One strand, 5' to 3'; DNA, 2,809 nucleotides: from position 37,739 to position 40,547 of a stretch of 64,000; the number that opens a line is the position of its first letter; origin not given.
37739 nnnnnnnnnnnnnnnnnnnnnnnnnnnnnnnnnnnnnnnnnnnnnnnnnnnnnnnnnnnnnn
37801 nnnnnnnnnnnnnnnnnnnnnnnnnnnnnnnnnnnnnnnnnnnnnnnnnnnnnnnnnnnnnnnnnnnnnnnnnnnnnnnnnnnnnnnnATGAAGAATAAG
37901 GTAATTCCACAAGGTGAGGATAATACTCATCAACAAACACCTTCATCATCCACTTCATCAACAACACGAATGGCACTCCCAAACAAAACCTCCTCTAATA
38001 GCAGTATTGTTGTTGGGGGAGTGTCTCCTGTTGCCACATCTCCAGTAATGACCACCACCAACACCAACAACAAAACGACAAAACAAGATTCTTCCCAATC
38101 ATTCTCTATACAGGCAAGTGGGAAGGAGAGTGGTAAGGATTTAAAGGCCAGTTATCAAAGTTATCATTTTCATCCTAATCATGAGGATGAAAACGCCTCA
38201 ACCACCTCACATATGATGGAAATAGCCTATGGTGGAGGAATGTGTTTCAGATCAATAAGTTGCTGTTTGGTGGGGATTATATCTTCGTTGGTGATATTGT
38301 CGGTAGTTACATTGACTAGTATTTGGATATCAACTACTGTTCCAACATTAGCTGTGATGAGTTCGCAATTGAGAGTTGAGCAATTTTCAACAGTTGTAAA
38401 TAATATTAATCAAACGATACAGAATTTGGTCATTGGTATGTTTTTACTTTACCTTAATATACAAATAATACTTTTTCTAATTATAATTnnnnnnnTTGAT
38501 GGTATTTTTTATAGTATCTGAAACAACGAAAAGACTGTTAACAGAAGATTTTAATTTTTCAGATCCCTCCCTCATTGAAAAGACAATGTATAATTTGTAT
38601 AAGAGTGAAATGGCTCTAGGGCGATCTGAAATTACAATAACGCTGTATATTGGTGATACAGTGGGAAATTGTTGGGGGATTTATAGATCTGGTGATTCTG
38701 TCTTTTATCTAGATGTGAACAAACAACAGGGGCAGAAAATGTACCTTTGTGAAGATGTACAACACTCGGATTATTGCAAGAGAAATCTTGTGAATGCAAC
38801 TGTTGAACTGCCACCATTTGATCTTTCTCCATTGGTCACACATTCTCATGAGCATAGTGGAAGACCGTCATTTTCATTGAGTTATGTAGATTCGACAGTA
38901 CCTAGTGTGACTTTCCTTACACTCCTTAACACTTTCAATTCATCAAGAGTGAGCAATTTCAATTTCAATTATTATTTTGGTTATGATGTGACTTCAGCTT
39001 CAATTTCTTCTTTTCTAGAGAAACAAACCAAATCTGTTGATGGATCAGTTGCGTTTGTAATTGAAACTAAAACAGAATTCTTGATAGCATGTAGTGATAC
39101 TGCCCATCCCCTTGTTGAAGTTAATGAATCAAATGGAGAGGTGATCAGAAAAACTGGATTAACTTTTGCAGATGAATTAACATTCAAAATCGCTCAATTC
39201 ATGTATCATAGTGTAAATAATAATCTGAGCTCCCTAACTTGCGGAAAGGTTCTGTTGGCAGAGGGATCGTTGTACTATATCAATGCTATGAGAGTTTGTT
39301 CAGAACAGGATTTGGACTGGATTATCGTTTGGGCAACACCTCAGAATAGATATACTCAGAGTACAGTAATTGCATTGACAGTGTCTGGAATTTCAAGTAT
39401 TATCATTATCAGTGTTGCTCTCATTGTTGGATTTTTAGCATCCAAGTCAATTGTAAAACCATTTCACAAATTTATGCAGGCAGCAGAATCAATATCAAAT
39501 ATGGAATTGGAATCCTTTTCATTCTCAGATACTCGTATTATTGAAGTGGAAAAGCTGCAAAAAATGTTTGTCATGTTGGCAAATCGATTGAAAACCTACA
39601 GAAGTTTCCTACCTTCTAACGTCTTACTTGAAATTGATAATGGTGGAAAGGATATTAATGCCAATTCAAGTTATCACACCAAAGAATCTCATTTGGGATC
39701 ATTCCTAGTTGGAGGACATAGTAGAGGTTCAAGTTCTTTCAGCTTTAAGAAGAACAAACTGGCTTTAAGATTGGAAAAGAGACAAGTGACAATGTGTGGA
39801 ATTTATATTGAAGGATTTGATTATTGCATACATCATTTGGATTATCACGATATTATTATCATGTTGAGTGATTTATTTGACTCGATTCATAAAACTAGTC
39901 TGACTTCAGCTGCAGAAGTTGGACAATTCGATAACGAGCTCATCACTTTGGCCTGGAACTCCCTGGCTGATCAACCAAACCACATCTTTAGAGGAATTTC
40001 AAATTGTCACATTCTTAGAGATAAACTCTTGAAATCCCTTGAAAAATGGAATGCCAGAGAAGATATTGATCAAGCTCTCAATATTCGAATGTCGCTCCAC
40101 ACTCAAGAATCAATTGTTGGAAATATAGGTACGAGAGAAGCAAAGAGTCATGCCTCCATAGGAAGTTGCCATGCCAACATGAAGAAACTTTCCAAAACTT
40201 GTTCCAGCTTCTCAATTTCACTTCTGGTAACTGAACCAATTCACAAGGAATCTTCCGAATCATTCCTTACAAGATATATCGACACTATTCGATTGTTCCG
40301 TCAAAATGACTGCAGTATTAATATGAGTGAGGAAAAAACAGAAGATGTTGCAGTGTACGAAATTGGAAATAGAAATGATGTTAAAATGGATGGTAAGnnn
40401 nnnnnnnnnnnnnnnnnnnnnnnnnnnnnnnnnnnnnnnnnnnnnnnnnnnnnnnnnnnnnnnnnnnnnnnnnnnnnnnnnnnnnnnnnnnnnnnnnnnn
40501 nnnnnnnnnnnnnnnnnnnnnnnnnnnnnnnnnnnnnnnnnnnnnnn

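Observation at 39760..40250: Class III cyclase homology domain with substituted metal-binding Asp and transition-state Arg (candidate pseudo-cyclase)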

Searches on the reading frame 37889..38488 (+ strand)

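Call 3: search_protein_families(library=pfam, proteins=[window:37889-38488:+], max_evalue=1)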
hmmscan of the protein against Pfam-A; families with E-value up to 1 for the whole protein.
window:37889-38488:+ (200 aa): 2 families
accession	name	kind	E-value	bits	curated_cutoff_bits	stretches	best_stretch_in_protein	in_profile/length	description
PF17789.7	MG4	-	0.043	14.5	24.7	1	46-102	28-88/95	Macroglobulin domain MG4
PF06443.16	SEF14_adhesin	-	0.09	13.1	22.8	1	21-80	2-61/165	SEF14-like adhesin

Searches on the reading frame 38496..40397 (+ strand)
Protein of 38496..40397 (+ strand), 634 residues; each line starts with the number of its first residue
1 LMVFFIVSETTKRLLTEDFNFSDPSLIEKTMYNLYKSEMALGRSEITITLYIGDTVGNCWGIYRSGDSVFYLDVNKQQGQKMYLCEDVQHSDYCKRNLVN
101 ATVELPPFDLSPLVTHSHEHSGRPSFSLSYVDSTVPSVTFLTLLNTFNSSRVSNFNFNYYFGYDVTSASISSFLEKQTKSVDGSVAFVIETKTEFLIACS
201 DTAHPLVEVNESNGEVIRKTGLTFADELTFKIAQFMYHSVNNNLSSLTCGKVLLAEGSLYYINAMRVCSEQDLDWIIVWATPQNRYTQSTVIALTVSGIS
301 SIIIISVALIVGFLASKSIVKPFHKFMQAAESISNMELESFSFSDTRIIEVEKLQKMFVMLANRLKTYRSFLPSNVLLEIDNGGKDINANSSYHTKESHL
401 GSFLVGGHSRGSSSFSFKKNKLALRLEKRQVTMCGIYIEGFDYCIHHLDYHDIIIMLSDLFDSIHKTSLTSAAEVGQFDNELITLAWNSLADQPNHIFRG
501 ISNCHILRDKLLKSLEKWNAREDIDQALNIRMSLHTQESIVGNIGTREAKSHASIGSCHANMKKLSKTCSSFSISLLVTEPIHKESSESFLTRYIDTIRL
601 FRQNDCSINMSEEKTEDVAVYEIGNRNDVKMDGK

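Call 3: search_protein_families(library=pfam, proteins=[window:38496-40397:+], max_evalue=1)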
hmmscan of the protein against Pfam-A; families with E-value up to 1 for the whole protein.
window:38496-40397:+ (634 aa): 1 family
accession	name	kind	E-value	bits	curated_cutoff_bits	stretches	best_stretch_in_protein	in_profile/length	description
PF17062.10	Osw5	-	0.22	12.1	30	1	222-246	39-63/70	Outer spore wall 5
